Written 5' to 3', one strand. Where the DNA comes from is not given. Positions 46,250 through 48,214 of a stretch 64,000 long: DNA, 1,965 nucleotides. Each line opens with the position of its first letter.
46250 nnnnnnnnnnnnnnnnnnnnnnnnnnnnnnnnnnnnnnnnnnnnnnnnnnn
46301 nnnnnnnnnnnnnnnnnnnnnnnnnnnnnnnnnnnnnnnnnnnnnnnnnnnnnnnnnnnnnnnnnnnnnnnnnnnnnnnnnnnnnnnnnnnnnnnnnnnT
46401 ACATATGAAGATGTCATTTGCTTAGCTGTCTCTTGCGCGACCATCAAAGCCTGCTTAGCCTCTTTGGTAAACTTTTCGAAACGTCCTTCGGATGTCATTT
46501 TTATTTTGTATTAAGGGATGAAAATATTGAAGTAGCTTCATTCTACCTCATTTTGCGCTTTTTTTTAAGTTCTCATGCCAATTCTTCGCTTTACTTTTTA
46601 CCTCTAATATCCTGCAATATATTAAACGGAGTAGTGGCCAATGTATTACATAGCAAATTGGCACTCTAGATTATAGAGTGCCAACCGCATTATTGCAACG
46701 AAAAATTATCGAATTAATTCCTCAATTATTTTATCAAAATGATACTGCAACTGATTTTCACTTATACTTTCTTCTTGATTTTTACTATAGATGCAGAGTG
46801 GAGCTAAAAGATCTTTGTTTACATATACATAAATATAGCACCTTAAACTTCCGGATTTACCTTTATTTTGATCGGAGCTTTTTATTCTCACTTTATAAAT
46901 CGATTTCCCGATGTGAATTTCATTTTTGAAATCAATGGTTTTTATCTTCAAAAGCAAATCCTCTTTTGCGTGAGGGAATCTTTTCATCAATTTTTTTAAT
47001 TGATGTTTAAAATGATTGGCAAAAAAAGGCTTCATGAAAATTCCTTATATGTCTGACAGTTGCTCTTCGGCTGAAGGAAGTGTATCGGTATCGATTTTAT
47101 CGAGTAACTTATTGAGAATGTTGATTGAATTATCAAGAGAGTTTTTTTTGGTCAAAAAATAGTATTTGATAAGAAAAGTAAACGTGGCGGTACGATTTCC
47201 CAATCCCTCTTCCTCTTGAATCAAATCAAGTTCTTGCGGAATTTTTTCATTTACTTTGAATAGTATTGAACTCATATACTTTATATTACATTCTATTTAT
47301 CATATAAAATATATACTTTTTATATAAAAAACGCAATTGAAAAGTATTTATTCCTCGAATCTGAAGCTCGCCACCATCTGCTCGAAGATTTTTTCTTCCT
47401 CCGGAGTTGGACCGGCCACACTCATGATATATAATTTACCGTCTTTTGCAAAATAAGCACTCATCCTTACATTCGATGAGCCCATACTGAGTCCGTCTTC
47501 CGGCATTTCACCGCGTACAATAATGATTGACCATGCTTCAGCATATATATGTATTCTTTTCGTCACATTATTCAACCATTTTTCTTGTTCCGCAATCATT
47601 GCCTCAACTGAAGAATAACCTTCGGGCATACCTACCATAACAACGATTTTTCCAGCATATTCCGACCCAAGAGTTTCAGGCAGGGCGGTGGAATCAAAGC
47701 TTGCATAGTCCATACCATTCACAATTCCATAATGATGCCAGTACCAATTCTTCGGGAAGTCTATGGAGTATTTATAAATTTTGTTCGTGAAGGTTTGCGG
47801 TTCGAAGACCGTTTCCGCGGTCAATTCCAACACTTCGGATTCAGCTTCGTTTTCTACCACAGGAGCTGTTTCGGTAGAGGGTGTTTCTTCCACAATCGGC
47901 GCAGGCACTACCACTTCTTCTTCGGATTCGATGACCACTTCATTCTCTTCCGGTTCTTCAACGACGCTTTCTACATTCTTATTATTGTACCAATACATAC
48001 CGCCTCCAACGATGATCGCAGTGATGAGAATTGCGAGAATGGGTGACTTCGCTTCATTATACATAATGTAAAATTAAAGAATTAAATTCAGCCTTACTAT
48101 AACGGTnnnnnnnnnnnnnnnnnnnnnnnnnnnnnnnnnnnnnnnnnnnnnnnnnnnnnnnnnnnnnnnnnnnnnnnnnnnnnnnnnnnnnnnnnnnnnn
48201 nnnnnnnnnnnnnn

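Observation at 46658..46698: A CIRCE-like operator sits on a near-consensus promoter upstream of clpC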

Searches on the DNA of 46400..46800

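Call 19: search_rna_families(source=window, start=46400, end=46800, threshold=evalue, max_evalue=10)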
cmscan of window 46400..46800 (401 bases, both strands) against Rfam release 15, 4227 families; matches with E-value up to 10: 9.
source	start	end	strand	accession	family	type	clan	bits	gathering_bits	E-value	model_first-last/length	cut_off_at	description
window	46757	46793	-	RF03042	porB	Gene; sRNA;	-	22.2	35.1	0.17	1-61/61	no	porB RNA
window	46627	46726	-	RF00664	mir-223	Gene; miRNA;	-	19.9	57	0.02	1-106/106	no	mir-223 microRNA precursor family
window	46678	46714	-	RF01343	CRISPR-DR33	Gene; CRISPR;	-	18.5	39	0.26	1-37/37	no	CRISPR RNA direct repeat element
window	46470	46533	-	RF02075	STnc230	Gene; sRNA;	-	17.6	50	5.4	1-83/83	no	Enterobacterial sRNA STnc230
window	46690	46744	-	RF00384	Pox_AX_element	Cis-reg;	-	16.1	60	5.6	1-62/62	no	Poxvirus AX element late mRNA cis-regulatory element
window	46637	46703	+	RF00909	mir-883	Gene; miRNA;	-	14.5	85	5.4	1-77/77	no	mir-883 microRNA precursor family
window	46645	46698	-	RF01043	MIR1023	Gene; miRNA;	-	13.3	90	3.3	1-165/165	no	MIR1023 microRNA precursor family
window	46654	46771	-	RF04178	BTnc005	Gene; sRNA;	-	12.8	174.8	1.7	1-205/205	no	Bacteroides sRNA BTnc005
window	46624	46785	-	RF00230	T-box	Cis-reg; leader;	-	11.1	93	3.8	1-219/219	no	T-box leader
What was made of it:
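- Tried and rejected: Rfam on 46400-46800 at E up to 10 gave only chance-level hits (call 19).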

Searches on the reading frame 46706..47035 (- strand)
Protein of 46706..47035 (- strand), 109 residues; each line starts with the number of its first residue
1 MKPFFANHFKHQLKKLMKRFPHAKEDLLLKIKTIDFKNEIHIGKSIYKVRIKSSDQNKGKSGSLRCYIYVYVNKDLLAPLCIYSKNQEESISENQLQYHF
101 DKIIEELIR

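Call 6: search_protein_families(library=ncbifam, proteins=[window:46706-47035:-])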
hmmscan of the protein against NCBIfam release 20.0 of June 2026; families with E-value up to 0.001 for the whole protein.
window:46706-47035:- (109 aa): 0 families

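Call 7: search_protein_families(library=pfam, proteins=[window:46706-47035:-])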
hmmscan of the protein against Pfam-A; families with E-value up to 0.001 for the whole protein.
window:46706-47035:- (109 aa): 0 families

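Call 26: search_protein_families(library=pfam, proteins=[window:46706-47035:-], max_evalue=0.01)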
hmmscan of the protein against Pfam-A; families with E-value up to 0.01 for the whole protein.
window:46706-47035:- (109 aa): 0 families

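Call 61: search_protein_families(library=pfam, proteins=[window:46706-47035:-], max_evalue=10)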
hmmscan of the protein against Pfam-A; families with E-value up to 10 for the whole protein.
window:46706-47035:- (109 aa): 0 families

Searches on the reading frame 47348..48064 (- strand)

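Call 6: search_protein_families(library=ncbifam, proteins=[window:47348-48064:-])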
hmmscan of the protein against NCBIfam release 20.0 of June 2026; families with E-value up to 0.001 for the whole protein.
window:47348-48064:- (238 aa): 0 families

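Call 7: search_protein_families(library=pfam, proteins=[window:47348-48064:-])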
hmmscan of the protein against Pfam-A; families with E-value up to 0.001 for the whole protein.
window:47348-48064:- (238 aa): 0 families

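Call 61: search_protein_families(library=pfam, proteins=[window:47348-48064:-], max_evalue=10)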
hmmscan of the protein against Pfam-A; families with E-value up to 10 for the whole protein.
window:47348-48064:- (238 aa): 1 family
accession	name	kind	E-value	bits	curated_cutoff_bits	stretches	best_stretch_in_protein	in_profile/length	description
PF22852.1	SoxE_N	-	0.086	13.1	27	1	9-28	11-30/48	Sulfocyanin, N-terminal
